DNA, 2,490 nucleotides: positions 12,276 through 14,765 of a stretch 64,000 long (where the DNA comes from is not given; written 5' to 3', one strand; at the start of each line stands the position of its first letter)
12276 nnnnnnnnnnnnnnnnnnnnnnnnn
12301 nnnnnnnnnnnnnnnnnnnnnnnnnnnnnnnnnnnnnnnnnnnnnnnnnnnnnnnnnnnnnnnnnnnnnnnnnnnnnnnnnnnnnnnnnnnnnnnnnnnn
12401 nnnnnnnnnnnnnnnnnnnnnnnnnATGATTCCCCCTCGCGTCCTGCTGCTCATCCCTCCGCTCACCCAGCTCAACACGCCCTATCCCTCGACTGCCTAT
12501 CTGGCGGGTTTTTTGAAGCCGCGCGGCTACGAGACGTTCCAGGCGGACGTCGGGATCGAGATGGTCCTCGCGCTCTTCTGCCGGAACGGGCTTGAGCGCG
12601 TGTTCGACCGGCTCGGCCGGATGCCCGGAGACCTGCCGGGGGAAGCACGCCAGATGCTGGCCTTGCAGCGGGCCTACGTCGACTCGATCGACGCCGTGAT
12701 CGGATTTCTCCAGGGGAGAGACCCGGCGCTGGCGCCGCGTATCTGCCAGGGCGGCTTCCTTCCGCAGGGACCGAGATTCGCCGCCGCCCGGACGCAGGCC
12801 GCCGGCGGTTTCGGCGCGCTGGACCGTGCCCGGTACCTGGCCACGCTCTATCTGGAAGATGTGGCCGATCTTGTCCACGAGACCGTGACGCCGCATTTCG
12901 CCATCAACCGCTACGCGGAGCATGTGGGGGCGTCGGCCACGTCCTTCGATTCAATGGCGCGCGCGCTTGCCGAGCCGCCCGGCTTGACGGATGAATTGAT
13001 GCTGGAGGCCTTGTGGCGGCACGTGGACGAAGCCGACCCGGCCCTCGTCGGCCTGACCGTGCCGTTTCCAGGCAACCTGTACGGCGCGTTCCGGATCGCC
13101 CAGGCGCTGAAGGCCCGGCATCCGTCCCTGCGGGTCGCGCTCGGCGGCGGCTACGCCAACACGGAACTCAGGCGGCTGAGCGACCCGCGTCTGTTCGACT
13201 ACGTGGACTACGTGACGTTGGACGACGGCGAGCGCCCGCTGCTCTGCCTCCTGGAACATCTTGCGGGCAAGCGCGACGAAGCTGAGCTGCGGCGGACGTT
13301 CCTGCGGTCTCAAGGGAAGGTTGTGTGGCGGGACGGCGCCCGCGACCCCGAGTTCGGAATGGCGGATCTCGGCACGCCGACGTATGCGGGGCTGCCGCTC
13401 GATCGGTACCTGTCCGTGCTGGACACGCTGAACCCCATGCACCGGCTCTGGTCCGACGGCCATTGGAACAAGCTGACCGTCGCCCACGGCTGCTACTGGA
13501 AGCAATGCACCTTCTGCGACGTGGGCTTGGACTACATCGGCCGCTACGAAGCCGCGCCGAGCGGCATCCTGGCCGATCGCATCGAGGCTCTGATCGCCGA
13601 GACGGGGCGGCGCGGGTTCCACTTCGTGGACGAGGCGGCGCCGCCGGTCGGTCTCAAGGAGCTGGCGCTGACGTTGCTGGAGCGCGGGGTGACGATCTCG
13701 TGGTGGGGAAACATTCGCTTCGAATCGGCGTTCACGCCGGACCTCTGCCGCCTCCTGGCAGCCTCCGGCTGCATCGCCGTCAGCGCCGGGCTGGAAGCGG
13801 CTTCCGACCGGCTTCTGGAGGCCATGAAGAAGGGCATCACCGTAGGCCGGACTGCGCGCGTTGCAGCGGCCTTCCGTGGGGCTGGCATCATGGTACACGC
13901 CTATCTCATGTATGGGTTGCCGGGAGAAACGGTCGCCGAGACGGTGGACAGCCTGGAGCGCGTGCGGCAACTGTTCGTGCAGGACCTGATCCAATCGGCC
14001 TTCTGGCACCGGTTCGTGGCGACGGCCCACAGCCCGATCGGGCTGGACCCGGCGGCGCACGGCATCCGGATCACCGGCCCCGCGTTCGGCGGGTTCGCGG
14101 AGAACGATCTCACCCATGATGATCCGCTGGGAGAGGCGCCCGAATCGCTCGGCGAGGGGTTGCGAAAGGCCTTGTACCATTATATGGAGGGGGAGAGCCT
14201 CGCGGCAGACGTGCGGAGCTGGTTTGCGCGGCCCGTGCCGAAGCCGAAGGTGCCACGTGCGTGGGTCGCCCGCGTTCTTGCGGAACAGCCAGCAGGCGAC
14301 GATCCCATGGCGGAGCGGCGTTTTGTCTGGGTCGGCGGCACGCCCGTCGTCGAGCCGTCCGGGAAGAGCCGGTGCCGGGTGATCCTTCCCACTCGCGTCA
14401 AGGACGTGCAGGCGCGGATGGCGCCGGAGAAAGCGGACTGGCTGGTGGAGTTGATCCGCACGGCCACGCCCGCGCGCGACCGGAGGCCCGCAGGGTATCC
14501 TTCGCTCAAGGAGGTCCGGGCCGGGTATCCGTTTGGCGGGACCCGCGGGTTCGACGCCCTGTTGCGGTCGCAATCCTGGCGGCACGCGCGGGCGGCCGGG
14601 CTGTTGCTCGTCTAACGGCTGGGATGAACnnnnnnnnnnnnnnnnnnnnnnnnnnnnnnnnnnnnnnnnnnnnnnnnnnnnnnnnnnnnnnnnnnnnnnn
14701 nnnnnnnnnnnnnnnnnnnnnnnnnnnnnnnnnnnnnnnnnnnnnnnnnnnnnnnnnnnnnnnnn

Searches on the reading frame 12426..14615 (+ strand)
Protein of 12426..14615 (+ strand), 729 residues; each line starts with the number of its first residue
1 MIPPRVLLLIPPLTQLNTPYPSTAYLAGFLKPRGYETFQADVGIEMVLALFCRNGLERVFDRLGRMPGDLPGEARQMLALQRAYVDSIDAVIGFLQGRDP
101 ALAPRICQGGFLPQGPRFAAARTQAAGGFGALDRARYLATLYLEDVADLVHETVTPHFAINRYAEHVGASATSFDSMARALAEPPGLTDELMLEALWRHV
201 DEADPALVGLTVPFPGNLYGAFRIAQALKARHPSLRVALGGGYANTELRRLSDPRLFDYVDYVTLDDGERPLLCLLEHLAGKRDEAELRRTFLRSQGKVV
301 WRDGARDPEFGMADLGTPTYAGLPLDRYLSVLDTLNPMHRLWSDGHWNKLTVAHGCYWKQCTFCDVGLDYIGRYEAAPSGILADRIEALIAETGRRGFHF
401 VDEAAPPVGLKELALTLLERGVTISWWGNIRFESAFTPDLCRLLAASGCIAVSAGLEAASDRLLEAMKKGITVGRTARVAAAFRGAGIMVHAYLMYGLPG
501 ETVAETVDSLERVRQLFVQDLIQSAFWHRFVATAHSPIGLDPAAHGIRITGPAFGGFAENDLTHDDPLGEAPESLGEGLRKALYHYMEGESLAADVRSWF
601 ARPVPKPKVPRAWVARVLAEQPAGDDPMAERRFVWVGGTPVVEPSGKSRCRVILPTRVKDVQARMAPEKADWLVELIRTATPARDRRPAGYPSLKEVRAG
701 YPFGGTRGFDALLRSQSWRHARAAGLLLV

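Call 3: search_protein_families(library=pfam, proteins=[window:12426-14615:+], max_evalue=0.01)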
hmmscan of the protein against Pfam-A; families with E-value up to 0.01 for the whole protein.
window:12426-14615:+ (729 aa): 2 families
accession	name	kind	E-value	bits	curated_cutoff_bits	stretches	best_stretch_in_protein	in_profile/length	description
PF04055.27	Radical_SAM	-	1.4e-12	48.6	29.5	1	352-512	3-165/166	Radical SAM superfamily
PF02310.24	B12-binding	-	0.0003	21.1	32.1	1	194-271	41-116/121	B12 binding domain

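Call 4: search_protein_families(library=ncbifam, proteins=[window:12426-14615:+], max_evalue=0.01)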
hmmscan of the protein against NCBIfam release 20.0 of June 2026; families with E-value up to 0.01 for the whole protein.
window:12426-14615:+ (729 aa): 20 families
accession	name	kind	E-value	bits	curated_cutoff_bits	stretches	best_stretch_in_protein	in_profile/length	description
TIGR04479.1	bcpD_PhpK_rSAM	subfamily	1.2e-23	83.3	600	1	350-514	244-410/504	PhpK family radical SAM P-methyltransferase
TIGR03975.1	rSAM_ocin_1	subfamily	2.4e-19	69.3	281.85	1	193-548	117-460/606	RiPP maturation radical SAM C-methyltransferase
TIGR04072.2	rSAM_ladder_B12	equivalog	5e-12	45.2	360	1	352-515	185-348/443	lipid biosynthesis B12-binding/radical SAM protein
NF050148.1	rSAM_ApyD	equivalog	2.5e-11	42.7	750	1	201-513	71-363/645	RiPP biosynthesis radical SAM protein ApyD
NF038361.1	rSAM_Sden_1168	equivalog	5.2e-10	38.5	575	1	195-518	131-453/560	Sden_1168 family B12-binding radical SAM P-methyltransferase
NF040546.1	rSAM_CUAEP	equivalog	1.8e-09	36.8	500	1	206-516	49-341/468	CUAEP/CCAEP-tail radical SAM (seleno)protein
TIGR04385.1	B12_rSAM_cofa1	equivalog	6e-09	35.6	450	1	354-516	202-364/438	B12 lower ligand biosynthesis radical SAM protein BzaD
TIGR02026.1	BchE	equivalog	1.2e-08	34.3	481.35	1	188-526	47-374/497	magnesium-protoporphyrin IX monomethyl ester anaerobic oxidative cyclase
TIGR03471.1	HpnJ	equivalog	5.2e-08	32.2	577.6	1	421-508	272-360/472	hopanoid biosynthesis associated radical SAM protein HpnJ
TIGR04295.1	B12_rSAM_oligo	hypoth_equivalog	8.3e-08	31.3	400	1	343-473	196-318/422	TIGR04295 family B12-binding domain-containing radical SAM protein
NF040542.1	rSAM_RCCLKC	equivalog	2.2e-07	30.4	450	1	203-496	47-331/423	arsinothricin biosynthesis radical SAM protein ArsL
TIGR04013.1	B12_SAM_MJ_1487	hypoth_equivalog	1.5e-06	27.4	251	1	452-519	269-336/382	TIGR04013 family B12-binding domain/radical SAM domain-containing protein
TIGR04014.1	B12_SAM_MJ_0865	equivalog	1.5e-05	24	360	1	454-521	274-341/434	methyl-coenzyme M reductase glutamine C-methyltransferase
TIGR03960.1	rSAM_fuse_unch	hypoth_equivalog_domain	1.9e-05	23.4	462.3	1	350-512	256-419/605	TIGR03960 family B12-binding radical SAM protein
NF033070.1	rSAM_AprD4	equivalog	4.1e-05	22.6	500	1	417-513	267-363/456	AprD4 family radical SAM diol-dehydratase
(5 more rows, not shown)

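Call 23: search_solved_structures(query=window:12426-14612:+, max_evalue=0.1)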
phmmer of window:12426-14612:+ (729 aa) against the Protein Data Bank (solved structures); distinct sequences matched with E-value up to 0.1: 3.
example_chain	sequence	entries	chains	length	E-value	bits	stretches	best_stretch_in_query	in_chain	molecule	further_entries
6fd2_B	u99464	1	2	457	0.00032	22.4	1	416-506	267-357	Putative apramycin biosynthetic oxidoreductase 4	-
9ccb_A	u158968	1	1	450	0.0029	19.2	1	396-522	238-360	Radical SAM core domain-containing protein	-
6wte_A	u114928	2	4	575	0.038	15.5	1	434-542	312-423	B12-binding domain-containing protein | Tryptophan-C2-methyltransferase containing B12-binding domain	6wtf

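Call 35: find_homologous_proteins(query=window:12426-14612:+, max_evalue=0.00001)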
Query window:12426-14612:+ (729 aa): 8000 proteins with E <= 0.00001 among 8000 candidates; the best 120 are listed.
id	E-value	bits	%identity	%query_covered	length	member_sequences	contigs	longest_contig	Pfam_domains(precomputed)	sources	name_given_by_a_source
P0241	0.0e+0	1676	100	100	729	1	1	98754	PF04055.28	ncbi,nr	ncbi:MAG: radical SAM protein [Nitrospirae bacterium]|nr:MAG: radical SAM protein [Nitrospirota bact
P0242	0.0e+0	1469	87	100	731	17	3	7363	PF04055.28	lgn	-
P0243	0.0e+0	1461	87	100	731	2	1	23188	PF04055.28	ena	-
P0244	0.0e+0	1457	86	100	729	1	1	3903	PF04055.28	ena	-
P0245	0.0e+0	1456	87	100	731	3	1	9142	PF04055.28,PF02310.25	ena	-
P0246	0.0e+0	1452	86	100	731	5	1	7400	PF04055.28,PF02310.25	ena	-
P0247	0.0e+0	1446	85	100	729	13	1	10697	PF04055.28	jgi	jgi:radical SAM superfamily enzyme YgiQ (UPF0313 family)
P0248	0.0e+0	1445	86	100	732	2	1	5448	PF04055.28,PF02310.25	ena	-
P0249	0.0e+0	1441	85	100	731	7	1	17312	PF04055.28,PF02310.25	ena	-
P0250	0.0e+0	1440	86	100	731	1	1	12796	PF04055.28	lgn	-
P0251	0.0e+0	1422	85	100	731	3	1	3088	PF04055.28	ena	-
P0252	0.0e+0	1417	84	100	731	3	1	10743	PF04055.28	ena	-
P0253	0.0e+0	1414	83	98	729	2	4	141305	PF04055.28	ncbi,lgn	-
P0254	0.0e+0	1390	82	100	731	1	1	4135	PF04055.28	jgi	-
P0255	0.0e+0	1342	80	100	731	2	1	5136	PF04055.28,PF02310.25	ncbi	-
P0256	0.0e+0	1336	79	100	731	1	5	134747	PF04055.28,PF02310.25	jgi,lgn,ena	-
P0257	0.0e+0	1336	79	100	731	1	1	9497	PF04055.28,PF02310.25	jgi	-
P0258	0.0e+0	1321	78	100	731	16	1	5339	PF04055.28,PF02310.25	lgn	-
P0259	0.0e+0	1315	78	98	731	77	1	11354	PF04055.28,PF02310.25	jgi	-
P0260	0.0e+0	1314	78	98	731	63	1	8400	PF04055.28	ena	-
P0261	0.0e+0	1291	77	98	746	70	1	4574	PF04055.28,PF02310.25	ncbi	-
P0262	0.0e+0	1291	76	98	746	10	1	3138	PF04055.28,PF02310.25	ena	-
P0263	0.0e+0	1283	76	100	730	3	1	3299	PF04055.28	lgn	-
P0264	0.0e+0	1278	76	98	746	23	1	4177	PF04055.28,PF02310.25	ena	-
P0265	0.0e+0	1268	75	100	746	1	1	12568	PF04055.28,PF02310.25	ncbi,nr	ncbi:MAG TPA: radical SAM protein [Nitrospirales bacterium]|nr:radical SAM protein [Nitrospirales ba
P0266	0.0e+0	1268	76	98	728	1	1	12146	PF04055.28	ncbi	-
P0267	0.0e+0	1266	76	100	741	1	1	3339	PF04055.28,PF02310.25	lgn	-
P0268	0.0e+0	1263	75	100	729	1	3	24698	PF04055.28,PF02310.25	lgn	-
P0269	0.0e+0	1263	74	100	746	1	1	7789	PF04055.28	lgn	-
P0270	0.0e+0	1252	76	99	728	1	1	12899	PF04055.28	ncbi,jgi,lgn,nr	ncbi:MAG: radical SAM protein [Nitrospira sp.]|nr:radical SAM protein [Nitrospira sp.]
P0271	0.0e+0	1250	78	94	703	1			PF04055.28,PF02310.25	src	-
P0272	0.0e+0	1249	76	100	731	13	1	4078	PF04055.28,PF02310.25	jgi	jgi:radical SAM superfamily enzyme YgiQ (UPF0313 family)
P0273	0.0e+0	1246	74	99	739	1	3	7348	PF04055.28,PF02310.25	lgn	-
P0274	0.0e+0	1243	75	100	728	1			PF04055.28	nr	nr:radical SAM protein [Nitrospirota bacterium]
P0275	0.0e+0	1243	74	98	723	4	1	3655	PF04055.28,PF02310.25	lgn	-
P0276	0.0e+0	1240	73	100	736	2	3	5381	PF04055.28,PF02310.25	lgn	-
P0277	0.0e+0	1238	74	98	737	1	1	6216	PF04055.28,PF02310.25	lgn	-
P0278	0.0e+0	1237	74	100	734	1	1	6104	PF04055.28,PF02310.25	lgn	-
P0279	0.0e+0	1235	73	100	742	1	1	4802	PF04055.28,PF02310.25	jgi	jgi:radical SAM superfamily enzyme YgiQ (UPF0313 family)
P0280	0.0e+0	1233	74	100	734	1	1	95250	PF04055.28,PF02310.25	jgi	jgi:radical SAM superfamily enzyme YgiQ (UPF0313 family)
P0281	0.0e+0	1231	73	98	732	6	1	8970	PF04055.28,PF02310.25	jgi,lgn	jgi:hypothetical protein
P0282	0.0e+0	1231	73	98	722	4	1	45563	PF04055.28,PF02310.25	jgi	jgi:tRNA A37 methylthiotransferase MiaB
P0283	0.0e+0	1230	74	100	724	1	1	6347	PF04055.28,PF02310.25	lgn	-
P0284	0.0e+0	1230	74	99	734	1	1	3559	PF04055.28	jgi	jgi:hypothetical protein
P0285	0.0e+0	1229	73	98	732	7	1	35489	PF04055.28,PF02310.25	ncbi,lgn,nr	ncbi:MAG: radical SAM protein [Nitrospiraceae bacterium]|nr:MAG: radical SAM protein [Nitrospiraceae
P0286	0.0e+0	1225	72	98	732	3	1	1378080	PF04055.28,PF02310.25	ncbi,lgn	-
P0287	0.0e+0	1224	76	95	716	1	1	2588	PF04055.28,PF02310.25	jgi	jgi:radical SAM superfamily enzyme YgiQ (UPF0313 family)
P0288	0.0e+0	1223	72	98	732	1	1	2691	PF04055.28,PF02310.25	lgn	-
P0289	0.0e+0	1221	74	98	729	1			PF04055.28,PF02310.25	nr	nr:radical SAM protein [Nitrospirota bacterium]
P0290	0.0e+0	1220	73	99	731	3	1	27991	PF04055.28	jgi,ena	-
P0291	0.0e+0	1220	72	98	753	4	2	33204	PF04055.28,PF02310.25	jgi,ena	-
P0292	0.0e+0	1218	74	100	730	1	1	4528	PF04055.28,PF02310.25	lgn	-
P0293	0.0e+0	1217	73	98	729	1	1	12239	PF04055.28,PF02310.25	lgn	-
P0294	0.0e+0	1216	77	92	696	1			PF04055.28,PF02310.25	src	-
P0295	0.0e+0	1214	72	100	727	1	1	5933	PF04055.28,PF02310.25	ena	-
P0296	0.0e+0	1214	73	99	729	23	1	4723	PF04055.28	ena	-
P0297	0.0e+0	1213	73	99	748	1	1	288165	PF04055.28,PF02310.25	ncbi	ncbi:MAG: radical SAM protein [Nitrospirota bacterium]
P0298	0.0e+0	1213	72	100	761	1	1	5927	PF04055.28,PF02310.25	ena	-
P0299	0.0e+0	1211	73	98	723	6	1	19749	PF04055.28,PF02310.25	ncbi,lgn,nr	ncbi:MAG TPA: radical SAM protein [Nitrospiraceae bacterium]|nr:radical SAM protein [Nitrospiraceae 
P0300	0.0e+0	1211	73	100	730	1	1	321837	PF04055.28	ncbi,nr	ncbi:MAG: B12-binding domain-containing radical SAM protein [Nitrospirae bacterium]|nr:MAG: B12-bind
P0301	0.0e+0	1209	72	98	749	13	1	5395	PF04055.28,PF02310.25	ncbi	-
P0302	0.0e+0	1208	72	99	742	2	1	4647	PF04055.28,PF02310.25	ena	-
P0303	0.0e+0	1205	71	100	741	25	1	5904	PF04055.28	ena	-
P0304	0.0e+0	1205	73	100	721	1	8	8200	PF04055.28,PF02310.25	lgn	-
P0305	0.0e+0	1204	72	98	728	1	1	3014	PF04055.28,PF02310.25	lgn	-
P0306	0.0e+0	1202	72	99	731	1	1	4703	PF04055.28,PF02310.25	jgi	jgi:radical SAM superfamily enzyme YgiQ (UPF0313 family)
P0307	0.0e+0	1202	74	100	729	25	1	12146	PF04055.28,PF02310.25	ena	-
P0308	0.0e+0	1201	71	100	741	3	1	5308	PF04055.28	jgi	jgi:radical SAM superfamily enzyme YgiQ (UPF0313 family)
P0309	0.0e+0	1201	71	98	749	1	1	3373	PF04055.28,PF02310.25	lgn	-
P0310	0.0e+0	1201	73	98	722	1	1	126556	PF04055.28,PF02310.25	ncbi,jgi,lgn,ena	-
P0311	0.0e+0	1201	72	98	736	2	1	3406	PF04055.28,PF02310.25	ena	-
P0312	0.0e+0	1200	72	100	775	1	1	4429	PF04055.28,PF02310.25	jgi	jgi:radical SAM superfamily enzyme YgiQ (UPF0313 family)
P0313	0.0e+0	1197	72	98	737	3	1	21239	PF04055.28,PF02310.25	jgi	jgi:radical SAM superfamily enzyme YgiQ (UPF0313 family)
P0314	0.0e+0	1197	72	99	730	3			PF04055.28,PF02310.25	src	-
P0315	0.0e+0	1196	71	100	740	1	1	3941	PF04055.28,PF02310.25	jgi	jgi:radical SAM superfamily enzyme YgiQ (UPF0313 family)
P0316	0.0e+0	1196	71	98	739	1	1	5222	PF04055.28,PF02310.25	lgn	-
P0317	0.0e+0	1196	72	99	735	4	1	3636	PF04055.28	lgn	-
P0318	0.0e+0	1194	71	98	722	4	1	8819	PF04055.28,PF02310.25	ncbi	-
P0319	0.0e+0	1193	71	100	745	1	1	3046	PF04055.28,PF02310.25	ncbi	-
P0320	0.0e+0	1193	72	99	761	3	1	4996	PF04055.28,PF02310.25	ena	-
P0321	0.0e+0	1192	71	99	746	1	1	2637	PF04055.28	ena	-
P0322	0.0e+0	1191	70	99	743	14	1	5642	PF04055.28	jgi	jgi:radical SAM superfamily enzyme YgiQ (UPF0313 family)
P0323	0.0e+0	1189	75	95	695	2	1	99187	PF04055.28,PF02310.25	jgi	-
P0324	0.0e+0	1189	70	99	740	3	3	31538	PF04055.28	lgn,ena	-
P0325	0.0e+0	1189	71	98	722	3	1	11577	PF04055.28,PF02310.25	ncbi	-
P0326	0.0e+0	1189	70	98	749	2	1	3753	PF04055.28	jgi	jgi:radical SAM superfamily enzyme YgiQ (UPF0313 family)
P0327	0.0e+0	1188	71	100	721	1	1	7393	PF04055.28,PF02310.25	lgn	-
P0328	0.0e+0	1188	71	99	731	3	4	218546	PF04055.28,PF02310.25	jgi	jgi:radical SAM superfamily enzyme YgiQ (UPF0313 family)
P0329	0.0e+0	1187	72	98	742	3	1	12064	PF04055.28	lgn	-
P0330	0.0e+0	1187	71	98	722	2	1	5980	PF04055.28,PF02310.25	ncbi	-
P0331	0.0e+0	1186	71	99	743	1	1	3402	PF04055.28,PF02310.25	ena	-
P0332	0.0e+0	1185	70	98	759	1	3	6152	PF04055.28,PF02310.25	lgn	-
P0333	0.0e+0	1184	72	99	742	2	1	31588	PF04055.28,PF02310.25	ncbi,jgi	ncbi:MAG TPA: radical SAM protein [Nitrospirales bacterium]|jgi:radical SAM superfamily enzyme YgiQ 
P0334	0.0e+0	1184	75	95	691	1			PF04055.28,PF02310.25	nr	nr:B12-binding domain-containing radical SAM protein [Nitrospirota bacterium]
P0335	0.0e+0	1184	69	99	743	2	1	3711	PF04055.28,PF02310.25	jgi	jgi:radical SAM superfamily enzyme YgiQ (UPF0313 family)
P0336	0.0e+0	1183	71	98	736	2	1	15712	PF04055.28,PF02310.25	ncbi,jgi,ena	-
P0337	0.0e+0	1183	70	98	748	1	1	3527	PF04055.28,PF02310.25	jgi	jgi:radical SAM superfamily enzyme YgiQ (UPF0313 family)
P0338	0.0e+0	1179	71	99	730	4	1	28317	PF04055.28,PF02310.25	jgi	jgi:radical SAM superfamily enzyme YgiQ (UPF0313 family)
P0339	0.0e+0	1178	72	99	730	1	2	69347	PF04055.28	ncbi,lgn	-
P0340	0.0e+0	1178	78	88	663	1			PF04055.28,PF02310.25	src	-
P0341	0.0e+0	1177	71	100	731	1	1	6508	PF04055.28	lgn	-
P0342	0.0e+0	1176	71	99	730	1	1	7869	PF04055.28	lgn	-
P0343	0.0e+0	1174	70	100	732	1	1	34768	PF04055.28,PF02310.25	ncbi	ncbi:MAG: B12-binding domain-containing radical SAM protein [Nitrospiraceae bacterium]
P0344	0.0e+0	1174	76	94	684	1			PF04055.28,PF02310.25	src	-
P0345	0.0e+0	1171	71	100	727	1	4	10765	PF04055.28,PF02310.25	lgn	-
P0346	0.0e+0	1170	71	99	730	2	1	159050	PF04055.28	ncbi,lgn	-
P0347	0.0e+0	1170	75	94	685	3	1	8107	PF04055.28,PF02310.25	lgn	-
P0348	0.0e+0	1169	66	100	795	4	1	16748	PF04055.28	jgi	jgi:hypothetical protein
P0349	0.0e+0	1169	69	100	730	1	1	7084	PF04055.28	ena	-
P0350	0.0e+0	1167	69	100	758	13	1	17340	PF04055.28,PF02310.25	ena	-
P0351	0.0e+0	1165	67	100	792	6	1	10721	PF04055.28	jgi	jgi:hypothetical protein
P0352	0.0e+0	1164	70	99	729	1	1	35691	PF04055.28,PF02310.25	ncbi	-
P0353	0.0e+0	1163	70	100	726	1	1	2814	PF04055.28,PF02310.25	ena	-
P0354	0.0e+0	1162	66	100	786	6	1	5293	PF04055.28,PF02310.25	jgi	jgi:hypothetical protein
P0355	0.0e+0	1160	70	98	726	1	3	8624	PF04055.28,PF02310.25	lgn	-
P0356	0.0e+0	1159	66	99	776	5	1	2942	PF04055.28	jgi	jgi:hypothetical protein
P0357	0.0e+0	1158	70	99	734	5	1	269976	PF04055.28,PF02310.25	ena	-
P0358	0.0e+0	1156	70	100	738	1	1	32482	PF04055.28,PF02310.25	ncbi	-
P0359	0.0e+0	1155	71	98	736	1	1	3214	PF04055.28,PF02310.25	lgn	-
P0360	0.0e+0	1152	67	100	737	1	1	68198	PF04055.28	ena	-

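Call 36: find_encoding_contigs(protein=P0286, flank=7000, max_places=1)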
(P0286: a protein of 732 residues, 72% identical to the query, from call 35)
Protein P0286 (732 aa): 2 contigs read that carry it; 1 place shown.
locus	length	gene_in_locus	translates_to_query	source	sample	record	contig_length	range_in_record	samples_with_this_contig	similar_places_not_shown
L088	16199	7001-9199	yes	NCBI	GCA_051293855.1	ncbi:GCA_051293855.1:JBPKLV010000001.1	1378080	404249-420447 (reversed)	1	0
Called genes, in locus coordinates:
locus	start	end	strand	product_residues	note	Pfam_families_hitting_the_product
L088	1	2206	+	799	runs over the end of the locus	PF02190:LON_substr_bdg, PF13191:AAA_16 (faint), PF00004:AAA, PF07728:AAA_5, PF22667:Lon_lid, PF05362:Lon_C, PF13541:ChlI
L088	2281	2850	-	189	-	PF03352:Adenine_glyco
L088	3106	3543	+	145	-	PF01641:SelR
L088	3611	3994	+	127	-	-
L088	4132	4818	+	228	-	-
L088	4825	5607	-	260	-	PF04199:Cyclase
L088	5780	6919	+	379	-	PF00016:RuBisCO_large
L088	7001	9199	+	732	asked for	PF02310:B12-binding (weak), PF04055:Radical_SAM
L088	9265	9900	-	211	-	PF00578:AhpC-TSA, PF08534:Redoxin, PF10417:1-cysPrx_C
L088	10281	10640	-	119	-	-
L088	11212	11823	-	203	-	PF01725:Ham1p_like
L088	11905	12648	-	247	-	PF01138:RNase_PH, PF03725:RNase_PH_C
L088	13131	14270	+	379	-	PF00072:Response_reg, PF13487:HD_5, PF01966:HD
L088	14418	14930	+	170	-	-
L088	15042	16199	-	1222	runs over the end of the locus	PF02574:S-methyl_trans, PF00809:Pterin_bind, PF02607:B12-binding_2, PF02310:B12-binding, PF02965:Met_synt_B12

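Call 37: find_encoding_contigs(protein=P0300, flank=7000, max_places=1)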
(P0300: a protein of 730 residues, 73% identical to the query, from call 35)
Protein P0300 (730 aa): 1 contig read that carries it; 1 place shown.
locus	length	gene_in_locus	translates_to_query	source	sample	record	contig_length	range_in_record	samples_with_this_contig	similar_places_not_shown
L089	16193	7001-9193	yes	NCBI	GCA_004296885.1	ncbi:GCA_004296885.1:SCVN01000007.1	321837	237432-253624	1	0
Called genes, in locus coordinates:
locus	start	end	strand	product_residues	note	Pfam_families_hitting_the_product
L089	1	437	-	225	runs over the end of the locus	-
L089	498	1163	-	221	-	-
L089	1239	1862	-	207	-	PF01726:LexA_DNA_bind, PF00717:Peptidase_S24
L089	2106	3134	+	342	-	PF13847:Methyltransf_31, PF08241:Methyltransf_11 (weak), PF08242:Methyltransf_12 (weak), PF13649:Methyltransf_25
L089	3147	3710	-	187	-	PF03352:Adenine_glyco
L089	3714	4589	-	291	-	PF03446:NAD_binding_2, PF03807:F420_oxidored, PF14833:NAD_binding_11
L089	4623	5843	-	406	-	PF03781:FGE-sulfatase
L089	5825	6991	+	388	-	PF00016:RuBisCO_large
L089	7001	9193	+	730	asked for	PF04055:Radical_SAM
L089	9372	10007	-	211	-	PF00578:AhpC-TSA, PF08534:Redoxin, PF10417:1-cysPrx_C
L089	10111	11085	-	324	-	PF12706:Lactamase_B_2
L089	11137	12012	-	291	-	PF05362:Lon_C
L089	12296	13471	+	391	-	PF00890:FAD_binding_2, PF01134:GIDA (faint), PF01266:DAO (weak), PF03486:HI0933_like, PF07992:Pyr_redox_2 (faint), PF12831:FAD_oxidored, PF13738:Pyr_redox_3 (faint), PF22780:HI0933_like_1st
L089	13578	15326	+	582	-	PF17758:Prot_ATP_ID_OB_N, PF16450:Prot_ATP_ID_OB_C (weak), PF00004:AAA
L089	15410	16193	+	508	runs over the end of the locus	PF03136:Pup_ligase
